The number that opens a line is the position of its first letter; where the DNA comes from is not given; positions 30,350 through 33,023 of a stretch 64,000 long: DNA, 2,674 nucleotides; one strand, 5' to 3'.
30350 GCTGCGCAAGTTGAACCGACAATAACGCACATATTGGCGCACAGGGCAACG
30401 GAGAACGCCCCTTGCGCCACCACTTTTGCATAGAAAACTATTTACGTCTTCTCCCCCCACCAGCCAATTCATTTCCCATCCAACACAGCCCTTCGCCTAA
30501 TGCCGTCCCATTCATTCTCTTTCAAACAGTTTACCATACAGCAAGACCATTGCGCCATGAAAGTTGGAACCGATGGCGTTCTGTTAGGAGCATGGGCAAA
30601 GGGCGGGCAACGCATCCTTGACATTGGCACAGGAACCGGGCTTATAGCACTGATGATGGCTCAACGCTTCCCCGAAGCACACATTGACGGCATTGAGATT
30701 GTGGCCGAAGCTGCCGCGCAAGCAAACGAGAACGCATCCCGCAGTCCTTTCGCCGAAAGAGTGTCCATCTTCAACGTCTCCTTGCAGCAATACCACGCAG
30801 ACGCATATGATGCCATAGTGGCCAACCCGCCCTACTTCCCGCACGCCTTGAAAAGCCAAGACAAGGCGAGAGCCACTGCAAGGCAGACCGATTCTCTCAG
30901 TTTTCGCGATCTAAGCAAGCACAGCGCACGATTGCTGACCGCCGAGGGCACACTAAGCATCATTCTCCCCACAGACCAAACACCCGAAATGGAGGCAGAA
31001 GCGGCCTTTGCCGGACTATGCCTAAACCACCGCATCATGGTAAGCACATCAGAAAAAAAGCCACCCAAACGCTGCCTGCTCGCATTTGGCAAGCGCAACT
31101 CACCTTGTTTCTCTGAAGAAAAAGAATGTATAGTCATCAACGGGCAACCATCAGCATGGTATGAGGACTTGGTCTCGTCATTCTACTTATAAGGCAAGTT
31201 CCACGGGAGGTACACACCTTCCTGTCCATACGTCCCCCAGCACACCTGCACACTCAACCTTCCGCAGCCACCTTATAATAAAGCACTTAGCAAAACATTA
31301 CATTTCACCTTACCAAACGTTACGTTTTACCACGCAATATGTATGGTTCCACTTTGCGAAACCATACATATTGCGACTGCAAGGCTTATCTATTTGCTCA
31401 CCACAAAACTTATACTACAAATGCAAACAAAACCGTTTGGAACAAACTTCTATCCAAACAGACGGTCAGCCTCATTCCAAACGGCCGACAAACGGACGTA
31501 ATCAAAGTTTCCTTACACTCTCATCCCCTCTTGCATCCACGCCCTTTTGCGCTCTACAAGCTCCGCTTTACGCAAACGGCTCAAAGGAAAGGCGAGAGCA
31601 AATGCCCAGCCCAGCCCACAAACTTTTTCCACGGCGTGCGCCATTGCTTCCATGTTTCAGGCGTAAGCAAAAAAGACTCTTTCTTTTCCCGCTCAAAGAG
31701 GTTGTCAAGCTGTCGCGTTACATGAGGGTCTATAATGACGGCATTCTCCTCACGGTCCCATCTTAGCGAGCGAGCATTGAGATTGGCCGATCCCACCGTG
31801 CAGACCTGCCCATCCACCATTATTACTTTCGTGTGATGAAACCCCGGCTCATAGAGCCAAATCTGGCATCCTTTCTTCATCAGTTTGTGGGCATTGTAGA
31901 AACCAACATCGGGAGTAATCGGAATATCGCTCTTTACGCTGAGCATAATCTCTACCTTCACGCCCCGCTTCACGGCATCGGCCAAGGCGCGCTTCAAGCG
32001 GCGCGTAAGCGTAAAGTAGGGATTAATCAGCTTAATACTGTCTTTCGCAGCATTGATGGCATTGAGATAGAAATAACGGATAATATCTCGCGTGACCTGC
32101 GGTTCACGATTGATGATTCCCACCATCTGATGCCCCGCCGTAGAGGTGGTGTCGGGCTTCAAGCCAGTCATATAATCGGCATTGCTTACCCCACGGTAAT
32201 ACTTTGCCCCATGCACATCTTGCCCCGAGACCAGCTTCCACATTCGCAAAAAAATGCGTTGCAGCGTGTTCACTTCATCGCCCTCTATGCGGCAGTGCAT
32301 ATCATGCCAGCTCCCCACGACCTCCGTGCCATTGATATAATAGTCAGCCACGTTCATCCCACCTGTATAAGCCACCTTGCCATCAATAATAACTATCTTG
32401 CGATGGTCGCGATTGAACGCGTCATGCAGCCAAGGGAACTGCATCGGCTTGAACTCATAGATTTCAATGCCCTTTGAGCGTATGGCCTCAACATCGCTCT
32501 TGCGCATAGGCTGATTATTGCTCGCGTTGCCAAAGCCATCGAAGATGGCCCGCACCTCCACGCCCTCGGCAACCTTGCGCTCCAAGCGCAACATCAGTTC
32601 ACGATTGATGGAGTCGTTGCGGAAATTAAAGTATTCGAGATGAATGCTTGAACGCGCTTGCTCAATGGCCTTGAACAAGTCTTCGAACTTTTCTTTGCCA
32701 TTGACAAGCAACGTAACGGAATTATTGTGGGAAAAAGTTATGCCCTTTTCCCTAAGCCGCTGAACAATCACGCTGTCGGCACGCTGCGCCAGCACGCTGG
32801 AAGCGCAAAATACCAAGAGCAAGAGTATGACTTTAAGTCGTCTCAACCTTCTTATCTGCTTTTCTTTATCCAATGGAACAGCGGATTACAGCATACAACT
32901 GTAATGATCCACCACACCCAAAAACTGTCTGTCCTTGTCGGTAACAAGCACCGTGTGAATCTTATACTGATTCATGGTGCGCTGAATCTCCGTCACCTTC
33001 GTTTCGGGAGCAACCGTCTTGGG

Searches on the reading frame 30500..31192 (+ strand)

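Call 32: search_protein_families(library=pfam, proteins=[window:30500-31192:+])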
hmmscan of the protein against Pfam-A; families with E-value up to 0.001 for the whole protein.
window:30500-31192:+ (230 aa): 13 families
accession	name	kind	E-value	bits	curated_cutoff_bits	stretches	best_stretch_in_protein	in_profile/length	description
PF05175.20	MTS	-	1.6e-14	54.4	23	1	35-159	31-143/170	Methyltransferase small domain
PF13649.12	Methyltransf_25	-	1.8e-10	41.8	27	1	39-126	1-86/97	Methyltransferase domain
PF13847.12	Methyltransf_31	-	1.5e-09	38.1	27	1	34-123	2-93/145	Methyltransferase domain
PF08242.18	Methyltransf_12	-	1.2e-07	32.8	30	1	40-120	1-79/98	Methyltransferase domain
PF06325.19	PrmA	-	2.1e-06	27.9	22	1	31-109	157-233/296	Ribosomal protein L11 methyltransferase (PrmA)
PF13489.12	Methyltransf_23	-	4.6e-06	26.9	27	1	29-109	16-88/164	Methyltransferase domain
PF08241.18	Methyltransf_11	-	8.8e-06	26.7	21.2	1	40-109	1-67/95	Methyltransferase domain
PF01135.25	PCMT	-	3.9e-05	23.9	20.3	1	34-118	72-160/210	Protein-L-isoaspartate(D-aspartate) O-methyltransferase (PCMT)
PF01596.23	Methyltransf_3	-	4.5e-05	23.3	22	1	9-91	15-101/204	O-methyltransferase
PF02390.23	Methyltransf_4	-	4.9e-05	23.3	24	1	39-94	5-54/173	Putative methyltransferase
PF02353.26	CMAS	-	5.1e-05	23.2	27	1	34-107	61-132/273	Mycolic acid cyclopropane synthetase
PF07669.17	Eco57I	-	0.00015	22.3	25.3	1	75-158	50-136/171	Eco57I restriction-modification methylase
PF01170.24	UPF0020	-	0.00035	20.8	22.3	1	58-113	75-132/197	RMKL-like, methyltransferase domain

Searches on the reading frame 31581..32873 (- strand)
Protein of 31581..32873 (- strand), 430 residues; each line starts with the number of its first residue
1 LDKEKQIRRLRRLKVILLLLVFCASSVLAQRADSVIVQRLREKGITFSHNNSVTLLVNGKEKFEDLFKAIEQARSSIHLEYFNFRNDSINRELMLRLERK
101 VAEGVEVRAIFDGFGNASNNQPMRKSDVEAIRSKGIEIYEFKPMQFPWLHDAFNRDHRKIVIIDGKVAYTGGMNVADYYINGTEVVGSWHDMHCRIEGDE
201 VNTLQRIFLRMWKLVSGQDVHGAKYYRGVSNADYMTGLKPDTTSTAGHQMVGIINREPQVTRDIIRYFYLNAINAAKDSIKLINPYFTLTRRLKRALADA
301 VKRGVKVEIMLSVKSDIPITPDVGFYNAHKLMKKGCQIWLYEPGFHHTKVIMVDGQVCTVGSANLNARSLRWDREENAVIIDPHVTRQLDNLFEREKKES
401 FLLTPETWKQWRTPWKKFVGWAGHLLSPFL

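Call 32: search_protein_families(library=pfam, proteins=[window:31581-32873:-])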
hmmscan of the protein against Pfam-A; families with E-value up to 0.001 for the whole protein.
window:31581-32873:- (430 aa): 2 families
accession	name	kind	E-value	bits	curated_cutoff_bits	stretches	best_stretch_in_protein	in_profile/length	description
PF13091.12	PLDc_2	-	5.1e-44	149.7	27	2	270-395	2-130/132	PLD-like domain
PF00614.28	PLDc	-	1.9e-16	59.7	21.9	2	153-177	2-26/28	Phospholipase D Active site motif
